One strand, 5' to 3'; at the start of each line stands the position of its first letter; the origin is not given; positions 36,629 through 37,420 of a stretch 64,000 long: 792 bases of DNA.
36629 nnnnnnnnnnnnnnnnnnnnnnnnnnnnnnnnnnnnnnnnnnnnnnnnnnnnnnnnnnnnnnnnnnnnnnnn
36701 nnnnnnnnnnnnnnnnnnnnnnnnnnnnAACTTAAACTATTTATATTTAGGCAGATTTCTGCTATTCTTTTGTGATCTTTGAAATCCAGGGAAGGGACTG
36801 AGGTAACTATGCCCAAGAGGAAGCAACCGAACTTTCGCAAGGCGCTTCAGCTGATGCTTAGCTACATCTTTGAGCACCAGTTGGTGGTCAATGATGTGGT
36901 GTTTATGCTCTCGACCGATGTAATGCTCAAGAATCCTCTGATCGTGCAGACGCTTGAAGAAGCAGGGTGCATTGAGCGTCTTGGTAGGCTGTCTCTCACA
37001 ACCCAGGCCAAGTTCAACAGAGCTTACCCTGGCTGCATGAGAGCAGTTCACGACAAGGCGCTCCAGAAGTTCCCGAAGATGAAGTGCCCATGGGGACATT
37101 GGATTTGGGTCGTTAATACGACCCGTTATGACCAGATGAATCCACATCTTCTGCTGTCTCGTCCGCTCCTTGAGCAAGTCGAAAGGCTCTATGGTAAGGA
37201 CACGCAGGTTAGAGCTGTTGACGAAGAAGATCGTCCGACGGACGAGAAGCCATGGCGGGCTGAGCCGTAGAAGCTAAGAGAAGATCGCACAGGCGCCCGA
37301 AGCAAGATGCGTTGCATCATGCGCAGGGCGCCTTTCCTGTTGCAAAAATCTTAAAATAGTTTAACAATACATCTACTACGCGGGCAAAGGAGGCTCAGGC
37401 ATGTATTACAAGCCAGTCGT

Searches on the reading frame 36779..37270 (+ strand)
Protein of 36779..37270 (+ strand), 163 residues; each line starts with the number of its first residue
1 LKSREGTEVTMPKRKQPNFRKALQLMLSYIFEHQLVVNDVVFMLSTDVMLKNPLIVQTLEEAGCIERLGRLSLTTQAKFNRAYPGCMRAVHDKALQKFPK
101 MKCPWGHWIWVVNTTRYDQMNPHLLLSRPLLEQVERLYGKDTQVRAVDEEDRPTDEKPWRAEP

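Call 7: search_protein_families(library=pfam, proteins=[window:36779-37270:+], max_evalue=0.001)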
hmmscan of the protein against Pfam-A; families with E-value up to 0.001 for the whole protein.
window:36779-37270:+ (163 aa): 0 families

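Call 95: search_protein_families(library=ncbifam, proteins=[window:36809-37270:+], max_evalue=0.01)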
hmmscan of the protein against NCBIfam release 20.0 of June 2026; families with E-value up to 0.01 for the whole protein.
window:36809-37270:+ (153 aa): 0 families

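Call 96: search_solved_structures(query=window:36809-37270:+, max_evalue=1)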
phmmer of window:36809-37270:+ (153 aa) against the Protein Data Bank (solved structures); distinct sequences matched with E-value up to 1: 5.
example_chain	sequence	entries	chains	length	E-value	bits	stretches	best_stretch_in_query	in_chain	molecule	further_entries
9ijj_AA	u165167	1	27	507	0.4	13.7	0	12-77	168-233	Sperm-associated antigen 6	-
2n2h_B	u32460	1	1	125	0.52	13.4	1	36-88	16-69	Paired amphipathic helix protein Sin3a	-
7ar7_d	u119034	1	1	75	0.54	13.3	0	75-99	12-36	Excitatory amino acid transporter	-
7a23_i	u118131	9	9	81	0.64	13.1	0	75-99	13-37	B14.5b | Excitatory amino acid transporter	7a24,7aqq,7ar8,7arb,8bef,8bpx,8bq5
7n6g_0A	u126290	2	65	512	0.67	13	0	12-73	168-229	PF16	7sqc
